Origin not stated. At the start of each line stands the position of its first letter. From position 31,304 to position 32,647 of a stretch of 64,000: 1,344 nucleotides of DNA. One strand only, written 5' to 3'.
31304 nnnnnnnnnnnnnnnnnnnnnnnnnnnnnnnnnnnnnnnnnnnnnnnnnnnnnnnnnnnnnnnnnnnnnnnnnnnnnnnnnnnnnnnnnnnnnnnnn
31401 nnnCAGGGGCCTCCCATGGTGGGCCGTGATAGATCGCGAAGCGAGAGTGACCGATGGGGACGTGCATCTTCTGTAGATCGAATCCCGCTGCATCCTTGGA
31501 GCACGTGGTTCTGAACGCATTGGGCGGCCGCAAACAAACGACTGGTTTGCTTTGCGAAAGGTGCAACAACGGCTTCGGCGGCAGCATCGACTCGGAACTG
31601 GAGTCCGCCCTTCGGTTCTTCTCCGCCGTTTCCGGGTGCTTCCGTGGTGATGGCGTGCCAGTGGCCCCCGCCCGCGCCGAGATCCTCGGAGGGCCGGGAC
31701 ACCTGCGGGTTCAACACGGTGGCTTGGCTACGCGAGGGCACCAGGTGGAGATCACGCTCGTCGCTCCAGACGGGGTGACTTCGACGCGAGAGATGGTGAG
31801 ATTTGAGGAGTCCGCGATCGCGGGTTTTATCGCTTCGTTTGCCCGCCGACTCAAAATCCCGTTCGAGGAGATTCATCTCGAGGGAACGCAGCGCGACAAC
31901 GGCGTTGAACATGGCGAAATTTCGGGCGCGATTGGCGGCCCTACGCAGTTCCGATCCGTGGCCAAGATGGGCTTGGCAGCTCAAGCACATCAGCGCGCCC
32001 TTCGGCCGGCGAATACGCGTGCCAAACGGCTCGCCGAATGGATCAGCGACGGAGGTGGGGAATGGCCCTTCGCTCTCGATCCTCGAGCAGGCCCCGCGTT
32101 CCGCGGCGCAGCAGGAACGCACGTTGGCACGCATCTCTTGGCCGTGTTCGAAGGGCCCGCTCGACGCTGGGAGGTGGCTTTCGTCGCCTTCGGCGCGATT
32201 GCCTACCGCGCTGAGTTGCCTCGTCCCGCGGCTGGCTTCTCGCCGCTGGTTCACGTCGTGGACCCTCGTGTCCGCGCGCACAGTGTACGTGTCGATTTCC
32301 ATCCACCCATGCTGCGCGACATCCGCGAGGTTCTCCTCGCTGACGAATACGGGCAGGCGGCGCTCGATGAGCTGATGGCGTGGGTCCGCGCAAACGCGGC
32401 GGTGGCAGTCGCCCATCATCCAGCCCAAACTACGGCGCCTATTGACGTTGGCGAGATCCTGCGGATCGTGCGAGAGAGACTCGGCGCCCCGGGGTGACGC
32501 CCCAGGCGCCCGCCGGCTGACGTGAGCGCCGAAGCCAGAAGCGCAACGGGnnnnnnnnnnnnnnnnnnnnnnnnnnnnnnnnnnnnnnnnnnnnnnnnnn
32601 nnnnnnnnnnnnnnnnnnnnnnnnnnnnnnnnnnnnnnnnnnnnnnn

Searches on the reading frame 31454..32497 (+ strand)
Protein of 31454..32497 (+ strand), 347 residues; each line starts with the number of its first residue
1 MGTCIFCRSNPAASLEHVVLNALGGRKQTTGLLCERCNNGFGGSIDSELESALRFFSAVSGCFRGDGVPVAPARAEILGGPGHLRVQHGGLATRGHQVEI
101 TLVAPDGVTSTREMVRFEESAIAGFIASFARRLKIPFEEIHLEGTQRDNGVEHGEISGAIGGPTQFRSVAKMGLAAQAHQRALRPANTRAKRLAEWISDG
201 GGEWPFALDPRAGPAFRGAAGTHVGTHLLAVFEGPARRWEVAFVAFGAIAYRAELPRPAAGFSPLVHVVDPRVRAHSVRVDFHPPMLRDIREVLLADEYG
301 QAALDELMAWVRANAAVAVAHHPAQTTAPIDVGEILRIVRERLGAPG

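Call 5: search_protein_families(library=pfam, proteins=[window:31454-32497:+], max_evalue=0.01)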
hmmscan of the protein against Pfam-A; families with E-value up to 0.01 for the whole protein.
window:31454-32497:+ (347 aa): 1 family
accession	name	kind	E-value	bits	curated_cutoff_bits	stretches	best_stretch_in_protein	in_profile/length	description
PF14279.12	HNH_5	-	3.7e-11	43.2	27.5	1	4-51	1-53/56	HNH endonuclease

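Call 6: search_protein_families(library=padloc, proteins=[window:31454-32497:+], max_evalue=0.01)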
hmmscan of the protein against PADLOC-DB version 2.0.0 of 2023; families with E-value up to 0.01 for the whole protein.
window:31454-32497:+ (347 aa): 0 families

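Call 25: search_protein_families(library=phrogs, proteins=[window:31454-32497:+], max_evalue=0.001)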
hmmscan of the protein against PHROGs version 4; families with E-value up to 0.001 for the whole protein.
window:31454-32497:+ (347 aa): 0 families

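Call 26: search_protein_families(library=ncbifam, proteins=[window:31454-32497:+], max_evalue=0.001)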
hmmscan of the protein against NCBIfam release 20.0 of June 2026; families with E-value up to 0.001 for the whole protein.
window:31454-32497:+ (347 aa): 0 families

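Call 27: search_solved_structures(query=window:31454-32497:+, max_evalue=1, show_alignments=2)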
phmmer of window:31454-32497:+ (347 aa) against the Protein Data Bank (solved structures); distinct sequences matched with E-value up to 1: 0.

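Call 28: find_homologous_proteins(query=window:31454-32497:+, max_evalue=0.001)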
Query window:31454-32497:+ (347 aa): 5 proteins with E <= 0.001 among 8000 candidates.
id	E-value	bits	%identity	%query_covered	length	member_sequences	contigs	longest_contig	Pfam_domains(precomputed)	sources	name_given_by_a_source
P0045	1.4e-158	546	100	72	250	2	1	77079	-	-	-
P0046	3.7e-153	528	70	100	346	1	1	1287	PF14279.13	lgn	-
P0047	9.7e-119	415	57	99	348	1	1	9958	PF14279.13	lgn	-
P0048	8.2e-40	155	37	83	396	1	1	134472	PF14279.13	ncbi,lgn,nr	ncbi:MAG: hypothetical protein H6733_10135 [Alphaproteobacteria bacterium]|nr:hypothetical protein [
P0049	1.5e-30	125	34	76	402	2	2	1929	PF14279.13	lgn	-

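Call 29: find_encoding_contigs(protein=P0047, flank=10000, max_places=3)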
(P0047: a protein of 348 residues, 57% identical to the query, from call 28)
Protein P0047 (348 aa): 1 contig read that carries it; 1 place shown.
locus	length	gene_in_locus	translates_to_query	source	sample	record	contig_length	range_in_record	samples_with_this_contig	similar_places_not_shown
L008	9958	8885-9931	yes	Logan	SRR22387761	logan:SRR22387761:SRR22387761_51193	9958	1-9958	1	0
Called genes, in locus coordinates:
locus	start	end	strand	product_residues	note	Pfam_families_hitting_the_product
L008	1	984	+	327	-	?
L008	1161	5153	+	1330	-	-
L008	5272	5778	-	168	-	-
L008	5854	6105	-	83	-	-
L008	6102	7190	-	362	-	-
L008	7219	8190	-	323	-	PF00145:DNA_methylase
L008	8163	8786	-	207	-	PF00145:DNA_methylase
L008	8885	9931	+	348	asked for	PF14279:HNH_5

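Call 30: find_encoding_contigs(protein=P0048, flank=10000, max_places=3)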
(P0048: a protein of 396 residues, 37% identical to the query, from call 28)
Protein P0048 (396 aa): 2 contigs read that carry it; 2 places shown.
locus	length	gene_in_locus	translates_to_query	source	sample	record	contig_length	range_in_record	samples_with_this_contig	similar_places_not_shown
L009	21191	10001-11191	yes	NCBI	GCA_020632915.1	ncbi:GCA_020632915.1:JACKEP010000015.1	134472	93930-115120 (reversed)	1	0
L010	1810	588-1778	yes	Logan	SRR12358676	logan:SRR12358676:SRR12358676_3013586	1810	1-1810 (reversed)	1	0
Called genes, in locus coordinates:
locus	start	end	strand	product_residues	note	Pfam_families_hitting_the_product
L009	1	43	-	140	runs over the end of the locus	-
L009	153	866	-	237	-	-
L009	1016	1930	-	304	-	-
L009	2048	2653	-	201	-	-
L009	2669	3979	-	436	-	-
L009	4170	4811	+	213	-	-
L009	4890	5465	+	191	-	PF13384:HTH_23, PF13518:HTH_28, PF13551:HTH_29, PF13565:HTH_32, PF13592:HTH_33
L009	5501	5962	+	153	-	PF13358:DDE_3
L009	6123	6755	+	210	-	-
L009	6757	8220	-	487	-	PF03237:Terminase_6N (weak)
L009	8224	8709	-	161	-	-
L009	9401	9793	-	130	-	-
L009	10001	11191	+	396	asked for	PF14279:HNH_5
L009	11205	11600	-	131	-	-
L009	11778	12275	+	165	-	-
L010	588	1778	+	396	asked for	PF14279:HNH_5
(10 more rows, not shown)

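Call 39: search_protein_representatives(protein=window:31454-32497:+)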
Query: 347 residues. Proteins with E-value up to 0.001 (for the whole library): 408; up to 1e-10: 24; up to 1e-30: 9. The best 150 are listed.
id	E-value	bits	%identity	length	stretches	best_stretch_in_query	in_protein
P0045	4.5e-159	545.6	100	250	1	98-347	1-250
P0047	3.1e-119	414.6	57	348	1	3-346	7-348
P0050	2.6e-60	220.9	42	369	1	3-318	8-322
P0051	1.2e-55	205.5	41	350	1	2-314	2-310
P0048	2.6e-40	155.1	39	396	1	3-289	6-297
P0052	2.7e-37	145.2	39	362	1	12-307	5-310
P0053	3.5e-35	138.2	34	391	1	1-311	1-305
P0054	6.3e-32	127.5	35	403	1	4-314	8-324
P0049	4.7e-31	124.6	37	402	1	11-271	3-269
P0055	1.4e-30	123.1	34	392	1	4-277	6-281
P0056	4.1e-26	108.4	34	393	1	4-278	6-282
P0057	6.5e-25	104.4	33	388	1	2-280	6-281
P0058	9.3e-23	97.4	31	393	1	2-327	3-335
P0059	7.7e-19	84.5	34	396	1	4-304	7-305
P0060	8.3e-18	81.1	32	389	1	4-343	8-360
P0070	2.6e-10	56.4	33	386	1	2-308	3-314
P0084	5.9e-09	52.0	29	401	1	1-272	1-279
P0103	7.3e-08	48.4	38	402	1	1-175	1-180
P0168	5.3e-06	42.2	32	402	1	2-180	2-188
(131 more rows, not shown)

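Call 42: search_protein_families(library=padloc, alignment_id=A2, max_evalue=0.01)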
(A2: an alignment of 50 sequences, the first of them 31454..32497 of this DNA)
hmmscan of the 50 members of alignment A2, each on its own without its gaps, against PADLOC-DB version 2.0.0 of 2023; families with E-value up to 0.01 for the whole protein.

A. member 1, window:31454-32497:+ (347 aa): 0 families

B. families by the number of members that match (of 50 scanned): 2 families
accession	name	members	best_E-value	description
PDLC02196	IetA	1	0.00055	-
PDLC03896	NsnC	1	0.0086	-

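Call 43: list_cluster_members(proteins=[P0050, P0051, P0053, P0055, P0058, P0060, P0070, P0084, P0103, P0168])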
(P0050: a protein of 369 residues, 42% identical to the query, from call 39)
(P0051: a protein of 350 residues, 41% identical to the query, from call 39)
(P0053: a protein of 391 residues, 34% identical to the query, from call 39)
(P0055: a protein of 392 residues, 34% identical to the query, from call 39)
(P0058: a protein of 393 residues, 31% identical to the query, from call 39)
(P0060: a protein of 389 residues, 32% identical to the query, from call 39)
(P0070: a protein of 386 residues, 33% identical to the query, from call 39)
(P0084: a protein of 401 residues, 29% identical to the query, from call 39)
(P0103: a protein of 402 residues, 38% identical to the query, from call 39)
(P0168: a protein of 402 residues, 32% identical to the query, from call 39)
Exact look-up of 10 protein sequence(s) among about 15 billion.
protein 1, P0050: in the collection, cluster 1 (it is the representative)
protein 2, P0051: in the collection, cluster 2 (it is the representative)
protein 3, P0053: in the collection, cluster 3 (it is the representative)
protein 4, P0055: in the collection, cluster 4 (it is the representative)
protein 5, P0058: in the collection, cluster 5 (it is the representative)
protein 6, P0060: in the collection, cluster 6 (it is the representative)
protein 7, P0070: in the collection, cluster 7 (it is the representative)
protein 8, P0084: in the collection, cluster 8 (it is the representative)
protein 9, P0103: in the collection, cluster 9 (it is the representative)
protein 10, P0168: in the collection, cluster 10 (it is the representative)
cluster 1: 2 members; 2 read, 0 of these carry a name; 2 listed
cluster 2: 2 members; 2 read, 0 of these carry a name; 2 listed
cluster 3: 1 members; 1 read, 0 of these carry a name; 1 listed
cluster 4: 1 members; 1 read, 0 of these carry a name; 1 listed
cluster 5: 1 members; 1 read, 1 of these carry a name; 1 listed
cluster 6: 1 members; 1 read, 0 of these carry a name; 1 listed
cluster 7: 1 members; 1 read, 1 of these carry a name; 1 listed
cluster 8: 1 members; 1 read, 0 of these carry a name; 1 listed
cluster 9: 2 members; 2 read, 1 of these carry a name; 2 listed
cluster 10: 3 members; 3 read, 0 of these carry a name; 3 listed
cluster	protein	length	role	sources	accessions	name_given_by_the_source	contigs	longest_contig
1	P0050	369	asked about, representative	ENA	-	-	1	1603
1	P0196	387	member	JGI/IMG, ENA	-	-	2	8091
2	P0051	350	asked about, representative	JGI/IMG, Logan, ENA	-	-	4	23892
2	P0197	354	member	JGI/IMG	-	-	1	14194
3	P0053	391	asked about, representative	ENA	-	-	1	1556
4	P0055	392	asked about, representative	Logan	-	-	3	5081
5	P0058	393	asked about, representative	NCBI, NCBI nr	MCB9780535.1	MAG: hypothetical protein H6742_18355 [Alphaproteobacteria bacterium] | hypothetical protein [Alphaproteobacteria bacterium]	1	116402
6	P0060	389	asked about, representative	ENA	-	-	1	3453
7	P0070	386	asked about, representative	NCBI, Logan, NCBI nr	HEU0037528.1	MAG TPA: HNH endonuclease [Kofleriaceae bacterium] | HNH endonuclease [Kofleriaceae bacterium]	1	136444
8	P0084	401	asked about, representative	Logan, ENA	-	-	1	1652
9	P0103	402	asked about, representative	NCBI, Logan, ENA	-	-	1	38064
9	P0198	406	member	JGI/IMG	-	hypothetical protein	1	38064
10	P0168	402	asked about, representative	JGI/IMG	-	-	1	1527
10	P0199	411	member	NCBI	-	-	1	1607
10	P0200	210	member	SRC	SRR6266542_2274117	-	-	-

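Call 46: find_related_loci(query=A3, collection=metagenome_contigs, flank=6000)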
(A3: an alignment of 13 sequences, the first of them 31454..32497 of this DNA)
Query A3 (347 aa) in metagenome_contigs; peptide patterns used: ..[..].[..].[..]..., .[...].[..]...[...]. (x = any residue, [..] = any of these).
335 stretches matched a pattern; 12 encode a relative of the query (tblastn E <= 1e-3); 12 distinct loci.
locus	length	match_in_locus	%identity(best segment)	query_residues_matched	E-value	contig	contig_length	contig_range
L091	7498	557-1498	41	4-318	5e-63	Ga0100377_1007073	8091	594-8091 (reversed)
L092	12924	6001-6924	40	1-312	1e-57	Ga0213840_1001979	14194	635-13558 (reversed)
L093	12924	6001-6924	40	1-312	1e-57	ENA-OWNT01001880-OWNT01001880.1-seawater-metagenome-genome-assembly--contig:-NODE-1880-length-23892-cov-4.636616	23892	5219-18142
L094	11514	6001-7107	34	1-343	1e-43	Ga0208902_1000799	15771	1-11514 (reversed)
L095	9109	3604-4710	34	1-343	1e-43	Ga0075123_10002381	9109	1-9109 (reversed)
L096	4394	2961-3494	26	1-175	3e-10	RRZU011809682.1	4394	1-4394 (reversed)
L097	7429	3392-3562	42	4-59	9e-10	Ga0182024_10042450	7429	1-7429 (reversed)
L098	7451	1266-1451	39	3-61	8e-9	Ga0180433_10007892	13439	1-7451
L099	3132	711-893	38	4-61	1e-8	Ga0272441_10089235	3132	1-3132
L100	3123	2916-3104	44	3-58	3e-7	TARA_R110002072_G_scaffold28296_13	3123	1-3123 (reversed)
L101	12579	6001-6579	26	2-199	1e-5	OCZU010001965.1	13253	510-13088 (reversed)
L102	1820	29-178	47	4-49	1e-5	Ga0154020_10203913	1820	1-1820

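Call 50: search_protein_families(library=pfam, proteins=[L094:3642-4487:+, L094:4741-5310:+, L094:7247-8092:+, L094:8172-10418:+, L093:4012-5271:-, L093:7203-8555:-, L091:1671-2912:-, L091:2473-4143:-, L096:628-1572:+, L096:1614-2243:-], max_evalue=0.001)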
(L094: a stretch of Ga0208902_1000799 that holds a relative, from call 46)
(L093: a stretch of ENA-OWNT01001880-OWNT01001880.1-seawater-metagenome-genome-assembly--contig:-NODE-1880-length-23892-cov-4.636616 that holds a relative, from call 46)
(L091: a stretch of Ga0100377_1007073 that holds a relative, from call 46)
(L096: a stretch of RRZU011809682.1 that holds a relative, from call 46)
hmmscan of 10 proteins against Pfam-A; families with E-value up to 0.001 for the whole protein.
L094:3642-4487:+ (281 aa): 0 families

L094:4741-5310:+ (189 aa): 3 families
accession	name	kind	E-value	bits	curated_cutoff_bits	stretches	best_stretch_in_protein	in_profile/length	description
PF01844.29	HNH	-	7.7e-11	42.4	21.4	1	77-119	1-47/47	HNH endonuclease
PF14279.12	HNH_5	-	8.7e-10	38.8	27.5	1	77-119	1-46/56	HNH endonuclease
PF13395.12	HNH_4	-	0.00027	21.3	22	0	84-119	16-51/54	HNH endonuclease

L094:7247-8092:+ (281 aa): 0 families

L094:8172-10418:+ (748 aa): 1 family
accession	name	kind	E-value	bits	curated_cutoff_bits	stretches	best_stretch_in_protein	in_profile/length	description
PF08378.17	NERD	-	0.00012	23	22.1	1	352-437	1-84/111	Nuclease-related domain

L093:4012-5271:- (419 aa): 2 families
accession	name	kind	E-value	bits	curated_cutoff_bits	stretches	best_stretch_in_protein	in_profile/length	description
PF00589.27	Phage_integrase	-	3e-30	105.7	27.1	1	203-369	3-171/172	Phage integrase family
PF14659.12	Phage_int_SAM_3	-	2.4e-06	28.1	22.6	1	98-149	2-52/58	Phage integrase, N-terminal SAM-like domain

L093:7203-8555:- (450 aa): 1 family
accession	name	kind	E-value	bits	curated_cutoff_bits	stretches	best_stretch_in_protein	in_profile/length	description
PF06067.16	DUF932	-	5.7e-05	23.4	23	1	231-421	1-203/227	Domain of unknown function (DUF932)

L091:1671-2912:- (413 aa): 13 families
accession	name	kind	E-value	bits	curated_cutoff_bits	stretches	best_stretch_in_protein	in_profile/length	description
PF00158.32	Sigma54_activat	-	5.1e-64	215.4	20.2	1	21-185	1-165/168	Sigma-54 interaction domain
PF14532.12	Sigma54_activ_2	-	1e-18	68.4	25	1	23-192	2-138/138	Sigma-54 interaction domain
PF25601.1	AAA_lid_14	-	7.1e-16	58.2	27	1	193-275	1-83/87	AAA+ ATPase lid domain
PF12802.13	MarR_2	-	3.6e-08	33.9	27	1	349-401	6-60/61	MarR family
PF25213.1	HVO_A0261_N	-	1.6e-07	31.6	35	0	359-399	20-60/86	HVO_A0261 N-terminal domain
PF09339.16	HTH_IclR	-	2.3e-07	30.9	22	1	286-328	9-51/52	IclR helix-turn-helix domain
PF01047.28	MarR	-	2.7e-06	27.6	24.6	0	354-393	8-47/59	MarR family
PF02082.26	Rrf2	-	1.1e-05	26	30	0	353-410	13-68/132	Iron-dependent Transcriptional regulator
PF07728.20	AAA_5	-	1.3e-05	25.6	22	1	46-160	3-120/139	AAA domain (dynein-related subfamily)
PF07724.20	AAA_2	-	9e-05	23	27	1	46-152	7-113/166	AAA domain (Cdc48 subfamily)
PF00004.35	AAA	-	0.00024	22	21.2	1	46-163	2-110/131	ATPase family associated with various cellular activities (AAA)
PF12840.13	HTH_20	-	0.00065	20.1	27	0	355-394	13-49/51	Helix-turn-helix domain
PF22168.2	DIP2311-like_C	-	0.00081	20.1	27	0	290-338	14-62/63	Transcriptional regulator DIP2311-like, C-terminal domain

L091:2473-4143:- (556 aa): 0 families

L096:628-1572:+ (314 aa): 1 family
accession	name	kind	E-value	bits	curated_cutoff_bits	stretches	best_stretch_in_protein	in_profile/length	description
PF05954.17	Phage_GPD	-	7.9e-12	45.4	30.1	1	99-301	75-302/305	Phage tail baseplate hub (GPD)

L096:1614-2243:- (209 aa): 1 family
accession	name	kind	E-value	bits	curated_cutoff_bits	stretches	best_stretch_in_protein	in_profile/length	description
PF02661.23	Fic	-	2.9e-12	47.7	24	1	69-161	2-93/93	Fic/DOC family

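Call 54: predict_structure(alignment_id=A2)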
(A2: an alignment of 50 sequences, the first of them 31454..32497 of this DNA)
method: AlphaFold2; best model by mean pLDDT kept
length: 347 residues; sequences in the alignment: 50
mean_pLDDT: 93.3   pTM: 0.88
mean pLDDT of the five models: 93.3, 92.0, 91.9, 91.9, 91.8
residues with pLDDT >= 90: 275; 70-90: 65; 50-70: 7; < 50: 0
segments of 3 or more residues with pLDDT < 50: none
pLDDT, mean of each block of 10 residues (from residue 1): 93 98 98 98 98 97 98 90 90 84 95 87 93 94 85 81 97 98 96 97 95 98 98 96 98 98 98 98 96 86 94 92 85 88 74
secondary structure, 60 per line:
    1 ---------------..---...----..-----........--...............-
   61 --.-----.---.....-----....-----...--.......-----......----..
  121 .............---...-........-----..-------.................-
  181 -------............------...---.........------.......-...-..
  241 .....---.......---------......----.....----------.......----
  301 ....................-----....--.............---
elements in order: H35-42 H45-59 E73-77 E83-86 E92-94 E97-103 E109-114 H119-133 E141-148 H163-179 H188-199 E206-208 H212-220 E227-233 E239-245 E249-255 E265-270 E275-279 H290-296 H301-320 E326-329 H332-344

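Call 57: fold_search(model_id=the predicted structure, library=pdb)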
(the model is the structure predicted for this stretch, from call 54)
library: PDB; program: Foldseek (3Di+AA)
matches with E <= 10: 802; with E <= 0.001: 0
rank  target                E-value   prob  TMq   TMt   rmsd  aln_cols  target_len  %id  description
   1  7ndt_FFF              5.5e-02  0.10  0.10  0.12  24.9       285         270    9  UL40:01 TCR in complex with HLA-E with a non-natural amino acid (released 2022-01-26)
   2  8blq_A                1.2e-01  0.04  0.09  0.09  20.0       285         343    9  Cryo-EM structure of the CODV-IL13-RefAb triple complex (released 2023-06-07)
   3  8fs5_G                1.8e-01  0.04  0.09  0.10  21.5       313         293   12  Structure of S. cerevisiae Rad24-RFC loading the 9-1-1 clamp onto a 10-nt gapped DNA in step 3 (open 9-1-1 and stably  (released 2023-06-14)
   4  6v7y_A                2.0e-01  0.04  0.09  0.11  26.0       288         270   12  Human CD1d presenting alpha-Galactosylceramide in complex with VHH nanobody 1D5 (released 2020-09-16)
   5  7ndt_AAA              2.3e-01  0.06  0.10  0.12  25.4       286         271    9  UL40:01 TCR in complex with HLA-E with a non-natural amino acid (released 2022-01-26)
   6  1c16_A                2.8e-01  0.04  0.09  0.12  23.7       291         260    8  CRYSTAL STRUCTURE ANALYSIS OF THE GAMMA/DELTA T CELL LIGAND T22 (released 2000-01-26)
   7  9mi6_H                3.1e-01  0.03  0.10  0.14  19.0       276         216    7  Crystal structure of human FcRn in complex with nipocalimab Fab fragment (released 2025-02-12)
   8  7sen_H                3.5e-01  0.03  0.08  0.12  20.2       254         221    8  Crystal structure of Fab containing a fluorescent noncanonical amino acid with blocked excited state proton transfer (released 2022-02-02)
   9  8rlu_F                3.9e-01  0.06  0.12  0.15  25.2       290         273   10  TCR in complex with HLA-E*01:03 bound to HBV envelope 371-379 S3N peptide (released 2024-10-16)
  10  5fgb_E                3.9e-01  0.02  0.09  0.13  19.8       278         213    5  Three dimensional structure of broadly neutralizing human anti - Hepatitis C virus (HCV) glycoprotein E2 Fab fragment  (released 2016-01-20)
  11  7ufq_B                3.9e-01  0.02  0.09  0.13  18.7       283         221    8  Structure of PfCSP peptide 21 with antibody P3-43 (released 2023-04-12)
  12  2dtm_H                4.1e-01  0.02  0.09  0.13  19.2       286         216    7  Thermodynamic and structural analyses of hydrolytic mechanism by catalytic antibodies (released 2007-05-29)
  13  7dc8_B                4.3e-01  0.03  0.10  0.14  17.8       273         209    9  Crystal structure of Switch Ab Fab and hIL6R in complex with ATP (released 2021-01-13)
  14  7rxl_H                4.6e-01  0.02  0.09  0.13  19.3       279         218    7  Fab1488 in complex with the C-terminal alpha-TSR domain of P. falciparum (released 2022-03-16)
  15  7st9_F                4.9e-01  0.03  0.09  0.11  20.2       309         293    9  Open state of Rad24-RFC:9-1-1 bound to a 5' ss/dsDNA junction (released 2022-03-23)
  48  8pul_A                8.8e-01  0.02  0.08  0.12  20.0       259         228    6  ChiLob 7/4 H2 HC-K223C/C224S Kappa LC-C214S F(ab')2 (released 2025-03-05)
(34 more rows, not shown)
